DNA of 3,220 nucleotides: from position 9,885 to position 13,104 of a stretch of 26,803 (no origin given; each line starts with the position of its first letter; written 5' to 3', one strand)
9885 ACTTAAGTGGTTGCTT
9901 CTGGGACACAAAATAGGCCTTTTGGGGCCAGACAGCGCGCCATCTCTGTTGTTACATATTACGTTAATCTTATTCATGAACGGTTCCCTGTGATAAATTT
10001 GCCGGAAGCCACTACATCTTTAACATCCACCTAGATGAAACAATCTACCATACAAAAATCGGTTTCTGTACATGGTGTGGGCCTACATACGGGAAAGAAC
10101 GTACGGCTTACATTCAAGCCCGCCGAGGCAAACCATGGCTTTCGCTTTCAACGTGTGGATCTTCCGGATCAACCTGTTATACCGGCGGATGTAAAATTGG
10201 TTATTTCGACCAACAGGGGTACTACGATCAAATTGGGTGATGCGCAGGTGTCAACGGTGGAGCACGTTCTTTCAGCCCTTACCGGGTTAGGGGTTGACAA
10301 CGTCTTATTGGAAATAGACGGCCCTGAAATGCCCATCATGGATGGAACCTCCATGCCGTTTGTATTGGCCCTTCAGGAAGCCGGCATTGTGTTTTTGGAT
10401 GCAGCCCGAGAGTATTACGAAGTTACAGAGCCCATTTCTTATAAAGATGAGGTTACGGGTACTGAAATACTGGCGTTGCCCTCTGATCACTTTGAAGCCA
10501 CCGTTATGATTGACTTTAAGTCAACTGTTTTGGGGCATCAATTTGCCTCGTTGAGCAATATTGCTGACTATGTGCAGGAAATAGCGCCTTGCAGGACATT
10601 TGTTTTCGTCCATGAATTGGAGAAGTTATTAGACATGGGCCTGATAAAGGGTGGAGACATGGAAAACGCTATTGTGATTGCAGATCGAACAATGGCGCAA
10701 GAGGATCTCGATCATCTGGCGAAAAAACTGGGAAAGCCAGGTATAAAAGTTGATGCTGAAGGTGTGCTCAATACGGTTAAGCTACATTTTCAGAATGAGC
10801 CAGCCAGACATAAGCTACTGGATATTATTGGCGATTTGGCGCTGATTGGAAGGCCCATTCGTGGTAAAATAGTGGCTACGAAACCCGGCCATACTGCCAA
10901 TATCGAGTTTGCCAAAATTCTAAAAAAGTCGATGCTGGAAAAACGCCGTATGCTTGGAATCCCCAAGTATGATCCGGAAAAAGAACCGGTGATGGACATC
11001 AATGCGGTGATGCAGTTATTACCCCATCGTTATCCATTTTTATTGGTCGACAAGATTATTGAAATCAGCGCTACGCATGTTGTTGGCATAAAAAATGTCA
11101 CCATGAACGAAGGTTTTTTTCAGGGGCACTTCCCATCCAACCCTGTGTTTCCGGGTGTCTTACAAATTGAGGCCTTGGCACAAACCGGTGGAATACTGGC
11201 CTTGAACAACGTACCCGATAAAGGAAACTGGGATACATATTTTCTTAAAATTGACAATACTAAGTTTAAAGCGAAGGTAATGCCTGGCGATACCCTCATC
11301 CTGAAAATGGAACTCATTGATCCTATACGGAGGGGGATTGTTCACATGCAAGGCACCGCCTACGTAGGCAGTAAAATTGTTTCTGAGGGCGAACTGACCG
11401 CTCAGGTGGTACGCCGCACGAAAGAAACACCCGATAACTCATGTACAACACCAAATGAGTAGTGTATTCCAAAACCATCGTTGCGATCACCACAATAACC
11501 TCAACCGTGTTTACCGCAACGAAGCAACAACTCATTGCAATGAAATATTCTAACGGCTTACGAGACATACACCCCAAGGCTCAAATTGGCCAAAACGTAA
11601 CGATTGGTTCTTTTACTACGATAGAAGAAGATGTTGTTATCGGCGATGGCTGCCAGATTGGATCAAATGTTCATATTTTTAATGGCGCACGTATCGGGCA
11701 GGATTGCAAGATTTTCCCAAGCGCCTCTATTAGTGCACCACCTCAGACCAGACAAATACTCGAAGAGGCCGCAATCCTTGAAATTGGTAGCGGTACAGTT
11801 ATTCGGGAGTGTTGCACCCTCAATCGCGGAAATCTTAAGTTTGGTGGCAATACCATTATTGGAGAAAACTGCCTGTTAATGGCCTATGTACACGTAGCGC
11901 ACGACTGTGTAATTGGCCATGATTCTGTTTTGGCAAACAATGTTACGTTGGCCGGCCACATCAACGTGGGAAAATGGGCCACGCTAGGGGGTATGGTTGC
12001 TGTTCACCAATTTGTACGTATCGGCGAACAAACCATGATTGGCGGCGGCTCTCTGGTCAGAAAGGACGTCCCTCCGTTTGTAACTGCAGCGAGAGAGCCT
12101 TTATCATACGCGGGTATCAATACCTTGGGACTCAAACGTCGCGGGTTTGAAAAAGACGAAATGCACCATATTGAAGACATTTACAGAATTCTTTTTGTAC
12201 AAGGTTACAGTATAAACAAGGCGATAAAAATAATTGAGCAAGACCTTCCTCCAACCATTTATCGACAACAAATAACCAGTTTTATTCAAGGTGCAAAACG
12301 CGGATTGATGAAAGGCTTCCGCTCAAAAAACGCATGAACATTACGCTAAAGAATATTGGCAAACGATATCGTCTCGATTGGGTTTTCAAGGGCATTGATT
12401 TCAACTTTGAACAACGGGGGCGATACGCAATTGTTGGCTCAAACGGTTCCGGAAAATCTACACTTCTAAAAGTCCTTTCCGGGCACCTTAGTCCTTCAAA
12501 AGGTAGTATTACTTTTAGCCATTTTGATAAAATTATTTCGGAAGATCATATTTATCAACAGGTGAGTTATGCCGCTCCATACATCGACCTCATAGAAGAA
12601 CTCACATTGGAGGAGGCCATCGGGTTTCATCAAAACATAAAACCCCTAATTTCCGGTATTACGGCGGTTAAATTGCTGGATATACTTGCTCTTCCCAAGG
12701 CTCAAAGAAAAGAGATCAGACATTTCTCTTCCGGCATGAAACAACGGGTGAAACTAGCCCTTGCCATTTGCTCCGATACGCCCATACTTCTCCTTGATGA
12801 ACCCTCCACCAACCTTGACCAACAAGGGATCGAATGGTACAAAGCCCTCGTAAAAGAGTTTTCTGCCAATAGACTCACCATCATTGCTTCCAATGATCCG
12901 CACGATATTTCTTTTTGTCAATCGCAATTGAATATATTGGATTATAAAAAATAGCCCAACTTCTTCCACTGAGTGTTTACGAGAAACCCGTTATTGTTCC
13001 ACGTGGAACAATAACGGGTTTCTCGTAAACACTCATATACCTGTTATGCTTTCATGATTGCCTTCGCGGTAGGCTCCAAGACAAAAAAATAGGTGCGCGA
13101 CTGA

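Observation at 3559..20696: Co-oriented family of ~77-bp intergenic hairpin elements with GTAAC...GTTAC ends (candidate new REP/REPIN/MITE or structured ncRNA family)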

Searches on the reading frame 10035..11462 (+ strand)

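Call 10: search_protein_families(library=ncbifam, proteins=[window:10035-11462:+])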
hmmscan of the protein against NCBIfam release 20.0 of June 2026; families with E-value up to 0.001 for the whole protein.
window:10035-11462:+ (475 aa): 8 families
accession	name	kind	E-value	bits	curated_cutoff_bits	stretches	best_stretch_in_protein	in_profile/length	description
NF009667.0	PRK13188.1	equivalog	2.3e-210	699.1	465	1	1-461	3-462/464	bifunctional UDP-3-O-[3-hydroxymyristoyl] N-acetylglucosamine deacetylase/3-hydroxyacyl-ACP dehydratase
TIGR00325.1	lpxC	equivalog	3.7e-72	243.2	187.25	2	1-224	1-223/297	UDP-3-O-acyl-N-acetylglucosamine deacetylase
NF000582.1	PRK00006.1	equivalog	9e-50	168.2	113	1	321-457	1-136/137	3-hydroxyacyl-ACP dehydratase FabZ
TIGR01750.1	fabZ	equivalog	1.3e-49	167.6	155.15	1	320-456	1-139/141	3-hydroxyacyl-ACP dehydratase FabZ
NF009666.0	PRK13187.1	equivalog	8.9e-36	123.5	423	2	2-193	10-207/305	UDP-3-O-acyl N-acetylglycosamine deacetylase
NF058663.1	cispen_cyc_AmcE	equivalog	1.1e-12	48.3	140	1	320-461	4-143/153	cispentacin biosynthesis cyclizing decarboxylase AmcE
NF003509.0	PRK05174.1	equivalog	6.7e-07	29.3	124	1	333-422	32-125/172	bifunctional 3-hydroxydecanoyl-ACP dehydratase/trans-2-decenoyl-ACP isomerase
TIGR01749.1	fabA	equivalog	2.3e-05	24.4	238.15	1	334-437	30-138/169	3-hydroxyacyl-[acyl-carrier-protein] dehydratase FabA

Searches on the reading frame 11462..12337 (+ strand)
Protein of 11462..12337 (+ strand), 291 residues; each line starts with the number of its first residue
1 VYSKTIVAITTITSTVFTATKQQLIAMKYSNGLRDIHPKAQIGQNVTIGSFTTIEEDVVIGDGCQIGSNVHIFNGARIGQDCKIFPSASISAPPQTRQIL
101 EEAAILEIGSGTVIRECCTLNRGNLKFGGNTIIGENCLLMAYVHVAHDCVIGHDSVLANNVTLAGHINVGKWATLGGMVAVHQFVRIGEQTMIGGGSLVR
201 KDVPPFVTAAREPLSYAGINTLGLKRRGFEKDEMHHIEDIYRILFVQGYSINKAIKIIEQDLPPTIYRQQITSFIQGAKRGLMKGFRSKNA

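Call 11: search_protein_families(library=pfam, proteins=[window:11462-12337:+])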
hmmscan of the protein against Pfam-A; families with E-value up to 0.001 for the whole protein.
window:11462-12337:+ (291 aa): 7 families
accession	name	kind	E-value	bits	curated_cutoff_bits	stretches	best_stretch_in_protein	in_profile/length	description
PF00132.30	Hexapep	-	5e-29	99.2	27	2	130-165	1-36/36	Bacterial transferase hexapeptide (six repeats)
PF13720.11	Acetyltransf_11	-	2.5e-23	82.7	24.5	1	202-282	1-81/82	Udp N-acetylglucosamine O-acyltransferase; Domain 2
PF25084.1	LbH_EIF2B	-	1.1e-11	45.1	54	2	36-85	18-71/105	EIF2B subunit epsilon LbH domain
PF14602.12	Hexapep_2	-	1.1e-07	31.9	27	1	58-84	2-26/34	Hexapeptide repeat of succinyl-transferase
PF25087.1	GMPPB_C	-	1.5e-07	31.6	39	1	68-166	3-92/110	GMPPB C-terminal domain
PF21711.3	DCTN5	-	1.7e-05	25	40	0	46-85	85-123/182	Dynactin subunit 5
PF24894.1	Hexapep_GlmU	-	0.00023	21.7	23.3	0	42-90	37-83/104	GlmU-like, C-terminal hexapeptide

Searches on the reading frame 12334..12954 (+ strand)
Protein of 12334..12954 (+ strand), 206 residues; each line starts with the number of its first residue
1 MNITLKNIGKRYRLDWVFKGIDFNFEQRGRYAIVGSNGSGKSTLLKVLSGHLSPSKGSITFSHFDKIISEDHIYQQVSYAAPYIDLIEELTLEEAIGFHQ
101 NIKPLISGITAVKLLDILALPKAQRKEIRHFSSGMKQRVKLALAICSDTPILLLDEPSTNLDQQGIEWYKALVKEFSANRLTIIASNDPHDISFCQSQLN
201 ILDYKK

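Call 11: search_protein_families(library=pfam, proteins=[window:12334-12954:+])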
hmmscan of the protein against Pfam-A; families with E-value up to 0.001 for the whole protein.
window:12334-12954:+ (206 aa): 6 families
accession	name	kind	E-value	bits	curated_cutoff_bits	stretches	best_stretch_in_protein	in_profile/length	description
PF00005.33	ABC_tran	-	9e-26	91.5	25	1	19-158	2-136/137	ABC transporter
PF13304.12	AAA_21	-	1.4e-09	38.9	27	1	31-59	2-36/304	AAA domain, putative AbiEii toxin, Type IV TA system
PF02463.25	SMC_N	-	1.1e-08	35.2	40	1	28-197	24-207/220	RecF/RecN/SMC N terminal domain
PF13555.12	AAA_29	-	2e-06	27.9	27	1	17-56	11-50/61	P-loop containing region of AAA domain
PF13476.12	AAA_23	-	7.4e-05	23.9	27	1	3-48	2-39/201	AAA domain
PF13191.12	AAA_16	-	0.00012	23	32.6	1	32-156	28-140/167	AAA ATPase domain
